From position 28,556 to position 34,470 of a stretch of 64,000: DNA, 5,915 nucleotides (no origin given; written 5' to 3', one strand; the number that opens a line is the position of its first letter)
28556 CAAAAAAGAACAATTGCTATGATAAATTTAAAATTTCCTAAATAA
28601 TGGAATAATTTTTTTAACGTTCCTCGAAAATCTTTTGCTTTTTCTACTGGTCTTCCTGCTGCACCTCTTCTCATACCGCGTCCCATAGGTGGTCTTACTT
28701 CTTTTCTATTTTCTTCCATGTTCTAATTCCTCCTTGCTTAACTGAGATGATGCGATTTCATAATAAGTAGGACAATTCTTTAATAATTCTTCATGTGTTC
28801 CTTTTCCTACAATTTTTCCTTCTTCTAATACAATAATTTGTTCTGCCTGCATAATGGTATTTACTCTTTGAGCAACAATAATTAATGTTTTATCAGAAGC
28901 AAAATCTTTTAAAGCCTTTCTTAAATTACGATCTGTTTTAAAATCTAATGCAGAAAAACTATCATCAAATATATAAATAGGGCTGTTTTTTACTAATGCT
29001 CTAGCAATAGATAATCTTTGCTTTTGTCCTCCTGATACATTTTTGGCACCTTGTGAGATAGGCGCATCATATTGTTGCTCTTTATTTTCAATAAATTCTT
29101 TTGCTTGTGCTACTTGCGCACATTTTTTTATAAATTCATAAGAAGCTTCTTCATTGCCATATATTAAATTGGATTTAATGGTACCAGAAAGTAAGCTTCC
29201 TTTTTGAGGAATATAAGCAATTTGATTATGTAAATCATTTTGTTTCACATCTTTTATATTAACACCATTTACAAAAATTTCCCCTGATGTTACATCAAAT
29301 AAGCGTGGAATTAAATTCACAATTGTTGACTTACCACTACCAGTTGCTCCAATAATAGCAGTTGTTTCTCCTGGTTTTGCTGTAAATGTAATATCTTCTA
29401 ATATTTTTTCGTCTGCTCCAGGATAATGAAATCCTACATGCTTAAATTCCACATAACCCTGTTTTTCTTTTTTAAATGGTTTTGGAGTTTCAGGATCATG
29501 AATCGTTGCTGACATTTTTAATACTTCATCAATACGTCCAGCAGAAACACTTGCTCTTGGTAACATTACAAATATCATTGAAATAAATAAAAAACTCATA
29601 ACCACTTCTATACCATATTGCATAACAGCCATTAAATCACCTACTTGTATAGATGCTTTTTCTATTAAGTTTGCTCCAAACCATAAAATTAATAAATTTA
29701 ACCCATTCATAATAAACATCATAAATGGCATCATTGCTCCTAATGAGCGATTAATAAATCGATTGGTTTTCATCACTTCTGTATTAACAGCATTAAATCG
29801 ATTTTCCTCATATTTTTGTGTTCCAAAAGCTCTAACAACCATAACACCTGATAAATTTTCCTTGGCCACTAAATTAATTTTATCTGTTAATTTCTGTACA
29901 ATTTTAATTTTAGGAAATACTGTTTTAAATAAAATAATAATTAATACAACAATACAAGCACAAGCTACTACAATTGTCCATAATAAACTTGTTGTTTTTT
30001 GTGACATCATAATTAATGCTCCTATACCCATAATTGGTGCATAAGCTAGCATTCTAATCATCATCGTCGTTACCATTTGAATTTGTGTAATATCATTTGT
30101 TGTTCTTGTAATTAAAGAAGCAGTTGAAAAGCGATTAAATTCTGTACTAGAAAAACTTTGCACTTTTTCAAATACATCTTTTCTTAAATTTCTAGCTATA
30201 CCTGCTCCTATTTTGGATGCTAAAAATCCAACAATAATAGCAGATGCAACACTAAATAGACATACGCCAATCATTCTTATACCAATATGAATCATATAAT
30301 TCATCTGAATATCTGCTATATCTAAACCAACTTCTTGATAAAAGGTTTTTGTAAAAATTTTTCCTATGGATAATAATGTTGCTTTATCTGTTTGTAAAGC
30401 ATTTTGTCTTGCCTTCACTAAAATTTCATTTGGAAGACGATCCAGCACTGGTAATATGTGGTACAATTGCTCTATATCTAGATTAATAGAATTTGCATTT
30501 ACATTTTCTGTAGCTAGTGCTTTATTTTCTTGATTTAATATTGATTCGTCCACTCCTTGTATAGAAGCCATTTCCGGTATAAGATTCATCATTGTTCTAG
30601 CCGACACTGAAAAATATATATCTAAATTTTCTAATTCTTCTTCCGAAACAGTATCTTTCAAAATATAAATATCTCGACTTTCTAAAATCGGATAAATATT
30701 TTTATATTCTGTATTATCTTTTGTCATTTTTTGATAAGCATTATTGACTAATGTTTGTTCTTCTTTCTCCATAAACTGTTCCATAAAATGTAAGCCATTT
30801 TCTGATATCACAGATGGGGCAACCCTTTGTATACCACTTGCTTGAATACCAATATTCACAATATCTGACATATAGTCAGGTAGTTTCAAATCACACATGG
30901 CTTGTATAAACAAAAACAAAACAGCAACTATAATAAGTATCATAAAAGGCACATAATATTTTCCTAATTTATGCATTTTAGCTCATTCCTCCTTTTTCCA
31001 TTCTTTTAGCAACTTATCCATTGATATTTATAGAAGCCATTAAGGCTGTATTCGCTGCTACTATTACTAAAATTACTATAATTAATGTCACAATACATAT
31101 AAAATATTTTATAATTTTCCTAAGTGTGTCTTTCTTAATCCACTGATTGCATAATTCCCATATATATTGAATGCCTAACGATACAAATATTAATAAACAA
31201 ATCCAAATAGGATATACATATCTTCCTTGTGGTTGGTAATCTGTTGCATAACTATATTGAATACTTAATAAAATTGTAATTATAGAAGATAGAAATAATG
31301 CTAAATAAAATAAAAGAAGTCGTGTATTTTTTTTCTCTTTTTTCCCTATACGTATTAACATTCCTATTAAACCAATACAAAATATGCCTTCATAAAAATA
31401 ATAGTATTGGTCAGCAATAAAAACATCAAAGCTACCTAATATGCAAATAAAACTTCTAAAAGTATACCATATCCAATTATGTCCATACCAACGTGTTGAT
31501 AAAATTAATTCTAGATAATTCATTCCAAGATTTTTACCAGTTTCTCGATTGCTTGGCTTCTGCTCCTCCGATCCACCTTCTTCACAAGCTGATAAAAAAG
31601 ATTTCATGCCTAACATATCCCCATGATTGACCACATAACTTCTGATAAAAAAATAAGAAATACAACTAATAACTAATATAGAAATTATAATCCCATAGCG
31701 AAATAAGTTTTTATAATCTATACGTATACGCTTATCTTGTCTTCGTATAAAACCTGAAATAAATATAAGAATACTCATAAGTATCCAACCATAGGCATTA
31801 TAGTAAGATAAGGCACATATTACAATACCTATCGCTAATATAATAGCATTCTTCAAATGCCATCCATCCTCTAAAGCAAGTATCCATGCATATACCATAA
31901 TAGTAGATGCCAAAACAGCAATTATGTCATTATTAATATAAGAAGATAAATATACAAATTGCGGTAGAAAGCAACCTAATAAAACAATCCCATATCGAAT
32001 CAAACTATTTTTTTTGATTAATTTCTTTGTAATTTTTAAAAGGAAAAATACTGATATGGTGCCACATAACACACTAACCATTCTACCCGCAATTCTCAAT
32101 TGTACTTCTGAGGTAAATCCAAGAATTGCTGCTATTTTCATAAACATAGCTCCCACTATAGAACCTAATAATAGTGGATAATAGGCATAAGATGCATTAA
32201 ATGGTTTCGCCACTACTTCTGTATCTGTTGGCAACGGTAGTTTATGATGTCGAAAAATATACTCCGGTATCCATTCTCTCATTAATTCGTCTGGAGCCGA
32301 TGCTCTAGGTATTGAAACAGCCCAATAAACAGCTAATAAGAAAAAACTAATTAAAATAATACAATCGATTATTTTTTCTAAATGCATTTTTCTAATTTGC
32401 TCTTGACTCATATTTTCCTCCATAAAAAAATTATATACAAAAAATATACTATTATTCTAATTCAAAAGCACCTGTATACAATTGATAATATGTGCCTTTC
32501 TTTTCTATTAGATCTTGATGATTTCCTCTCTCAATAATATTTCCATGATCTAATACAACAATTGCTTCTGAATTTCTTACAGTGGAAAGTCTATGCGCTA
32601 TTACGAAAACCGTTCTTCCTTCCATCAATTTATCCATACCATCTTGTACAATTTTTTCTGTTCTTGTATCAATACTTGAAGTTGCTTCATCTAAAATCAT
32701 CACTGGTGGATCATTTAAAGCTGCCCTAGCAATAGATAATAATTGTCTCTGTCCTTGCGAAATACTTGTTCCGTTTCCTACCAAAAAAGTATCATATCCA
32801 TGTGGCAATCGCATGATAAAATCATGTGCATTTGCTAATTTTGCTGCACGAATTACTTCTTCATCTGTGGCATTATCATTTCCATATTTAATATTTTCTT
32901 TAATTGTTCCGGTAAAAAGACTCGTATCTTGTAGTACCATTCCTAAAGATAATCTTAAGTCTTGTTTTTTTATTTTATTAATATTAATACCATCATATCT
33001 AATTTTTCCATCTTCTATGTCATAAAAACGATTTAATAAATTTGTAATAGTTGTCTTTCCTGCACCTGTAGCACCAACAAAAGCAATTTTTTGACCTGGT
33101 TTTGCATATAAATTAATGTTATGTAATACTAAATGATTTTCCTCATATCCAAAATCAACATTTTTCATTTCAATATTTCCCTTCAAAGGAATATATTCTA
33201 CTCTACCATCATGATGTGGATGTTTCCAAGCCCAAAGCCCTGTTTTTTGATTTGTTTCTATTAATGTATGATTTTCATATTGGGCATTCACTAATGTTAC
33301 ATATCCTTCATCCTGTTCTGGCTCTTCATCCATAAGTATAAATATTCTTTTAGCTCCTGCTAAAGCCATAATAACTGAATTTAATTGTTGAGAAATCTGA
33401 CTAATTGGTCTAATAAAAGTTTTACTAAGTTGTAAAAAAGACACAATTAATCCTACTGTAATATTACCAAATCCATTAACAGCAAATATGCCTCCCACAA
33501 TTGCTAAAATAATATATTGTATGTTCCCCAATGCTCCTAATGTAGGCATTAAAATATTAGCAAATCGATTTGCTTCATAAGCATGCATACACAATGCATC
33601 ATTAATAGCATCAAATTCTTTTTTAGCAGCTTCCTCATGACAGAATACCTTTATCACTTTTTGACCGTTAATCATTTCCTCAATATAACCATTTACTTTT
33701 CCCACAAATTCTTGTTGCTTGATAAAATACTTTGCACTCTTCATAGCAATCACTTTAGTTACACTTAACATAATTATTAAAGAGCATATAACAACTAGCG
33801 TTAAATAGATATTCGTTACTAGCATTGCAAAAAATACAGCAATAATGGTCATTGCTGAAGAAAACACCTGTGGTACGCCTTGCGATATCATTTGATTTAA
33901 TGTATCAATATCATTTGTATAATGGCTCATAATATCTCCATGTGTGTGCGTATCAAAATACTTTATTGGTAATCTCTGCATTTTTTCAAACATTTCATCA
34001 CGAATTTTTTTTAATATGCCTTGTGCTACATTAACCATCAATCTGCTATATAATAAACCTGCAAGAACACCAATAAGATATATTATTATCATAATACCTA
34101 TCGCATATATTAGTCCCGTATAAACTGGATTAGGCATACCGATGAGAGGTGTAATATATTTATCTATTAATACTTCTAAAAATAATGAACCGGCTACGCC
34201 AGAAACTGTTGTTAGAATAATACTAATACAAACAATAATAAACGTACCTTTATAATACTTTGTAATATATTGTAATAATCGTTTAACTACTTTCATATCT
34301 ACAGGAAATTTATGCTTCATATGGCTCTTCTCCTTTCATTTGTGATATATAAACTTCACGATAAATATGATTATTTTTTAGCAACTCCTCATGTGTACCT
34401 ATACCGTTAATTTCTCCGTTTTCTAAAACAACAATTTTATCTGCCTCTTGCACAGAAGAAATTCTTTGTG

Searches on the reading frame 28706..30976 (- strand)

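Call 7: search_protein_families(library=pfam, proteins=[window:28706-30976:-], max_evalue=0.001)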
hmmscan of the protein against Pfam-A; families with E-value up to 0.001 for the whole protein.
window:28706-30976:- (756 aa): 4 families
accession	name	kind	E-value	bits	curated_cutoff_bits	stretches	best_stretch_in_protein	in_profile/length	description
PF00664.28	ABC_membrane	-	3.2e-33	116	28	1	227-454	39-266/274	ABC transporter transmembrane region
PF00005.33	ABC_tran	-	4.7e-29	102.2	25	1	526-674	1-136/137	ABC transporter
PF02463.25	SMC_N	-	1.7e-08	34.6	40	1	537-716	25-210/220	RecF/RecN/SMC N terminal domain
PF13555.12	AAA_29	-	0.00062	19.9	27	0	531-554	17-40/61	P-loop containing region of AAA domain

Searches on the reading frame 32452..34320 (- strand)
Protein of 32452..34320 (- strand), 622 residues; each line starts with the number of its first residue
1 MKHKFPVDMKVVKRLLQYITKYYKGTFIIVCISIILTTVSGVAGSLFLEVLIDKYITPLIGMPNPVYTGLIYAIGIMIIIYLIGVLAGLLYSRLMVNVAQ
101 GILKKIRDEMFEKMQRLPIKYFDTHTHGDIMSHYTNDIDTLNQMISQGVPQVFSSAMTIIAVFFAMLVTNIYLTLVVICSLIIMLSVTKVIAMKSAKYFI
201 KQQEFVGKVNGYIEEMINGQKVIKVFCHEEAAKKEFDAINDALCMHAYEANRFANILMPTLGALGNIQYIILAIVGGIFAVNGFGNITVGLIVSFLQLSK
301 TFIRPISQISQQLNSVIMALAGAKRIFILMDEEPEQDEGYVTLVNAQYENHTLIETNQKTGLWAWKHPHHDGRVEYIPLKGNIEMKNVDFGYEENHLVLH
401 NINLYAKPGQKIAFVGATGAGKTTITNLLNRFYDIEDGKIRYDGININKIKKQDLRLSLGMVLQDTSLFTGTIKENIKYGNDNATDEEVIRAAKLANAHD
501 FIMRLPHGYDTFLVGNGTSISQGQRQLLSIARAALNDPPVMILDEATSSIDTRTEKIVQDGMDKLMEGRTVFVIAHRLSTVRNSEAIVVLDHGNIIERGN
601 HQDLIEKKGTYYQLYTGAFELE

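Call 74: search_protein_families(library=pfam, proteins=[window:32452-34320:-], max_evalue=0.00001)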
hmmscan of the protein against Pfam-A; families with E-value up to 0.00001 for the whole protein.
window:32452-34320:- (622 aa): 2 families
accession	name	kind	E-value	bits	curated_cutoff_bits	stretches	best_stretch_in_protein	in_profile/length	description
PF00664.28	ABC_membrane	-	7.9e-51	173.8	28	1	27-305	1-273/274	ABC transporter transmembrane region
PF00005.33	ABC_tran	-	1e-28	101.1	25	1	399-548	1-137/137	ABC transporter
